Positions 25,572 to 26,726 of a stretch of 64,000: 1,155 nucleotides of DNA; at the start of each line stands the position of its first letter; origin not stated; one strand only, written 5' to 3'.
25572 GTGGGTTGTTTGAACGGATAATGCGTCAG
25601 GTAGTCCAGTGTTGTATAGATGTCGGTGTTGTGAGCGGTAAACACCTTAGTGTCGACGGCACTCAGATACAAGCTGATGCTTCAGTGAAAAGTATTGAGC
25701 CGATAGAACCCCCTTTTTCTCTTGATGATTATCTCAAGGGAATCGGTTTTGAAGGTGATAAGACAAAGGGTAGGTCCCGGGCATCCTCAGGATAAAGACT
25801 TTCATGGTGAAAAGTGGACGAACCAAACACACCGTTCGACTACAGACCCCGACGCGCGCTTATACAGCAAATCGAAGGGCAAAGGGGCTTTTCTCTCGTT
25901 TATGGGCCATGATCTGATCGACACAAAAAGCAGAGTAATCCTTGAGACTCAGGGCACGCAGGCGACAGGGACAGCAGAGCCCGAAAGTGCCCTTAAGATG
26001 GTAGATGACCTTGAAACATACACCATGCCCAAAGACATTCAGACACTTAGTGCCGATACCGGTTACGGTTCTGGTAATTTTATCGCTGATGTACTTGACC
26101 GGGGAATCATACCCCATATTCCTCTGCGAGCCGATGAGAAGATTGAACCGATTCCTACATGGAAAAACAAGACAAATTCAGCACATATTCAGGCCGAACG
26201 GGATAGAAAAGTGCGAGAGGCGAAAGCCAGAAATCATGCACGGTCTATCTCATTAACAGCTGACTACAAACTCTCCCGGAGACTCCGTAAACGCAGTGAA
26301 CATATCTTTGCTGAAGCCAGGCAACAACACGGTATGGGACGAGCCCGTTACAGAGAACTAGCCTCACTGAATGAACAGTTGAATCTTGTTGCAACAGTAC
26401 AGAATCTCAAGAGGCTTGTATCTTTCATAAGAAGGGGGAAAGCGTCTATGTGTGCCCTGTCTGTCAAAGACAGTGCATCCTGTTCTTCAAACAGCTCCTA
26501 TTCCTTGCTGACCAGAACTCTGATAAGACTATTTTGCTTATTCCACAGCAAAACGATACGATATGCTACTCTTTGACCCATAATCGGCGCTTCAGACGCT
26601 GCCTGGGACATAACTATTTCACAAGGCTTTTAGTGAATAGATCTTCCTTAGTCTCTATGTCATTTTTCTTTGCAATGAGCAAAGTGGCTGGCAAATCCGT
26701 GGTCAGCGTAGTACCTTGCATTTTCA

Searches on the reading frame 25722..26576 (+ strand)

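Call 34: search_protein_families(library=pfam, proteins=[window:25722-26576:+], max_evalue=0.001)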
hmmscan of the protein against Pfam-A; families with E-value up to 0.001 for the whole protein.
window:25722-26576:+ (284 aa): 2 families
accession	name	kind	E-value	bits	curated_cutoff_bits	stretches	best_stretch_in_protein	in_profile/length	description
PF01609.27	DDE_Tnp_1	-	6.5e-13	49.3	23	1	50-229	26-200/200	Transposase DDE domain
PF13751.12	DDE_Tnp_1_6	-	8.1e-08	33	25.1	1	161-232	50-124/125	Transposase DDE domain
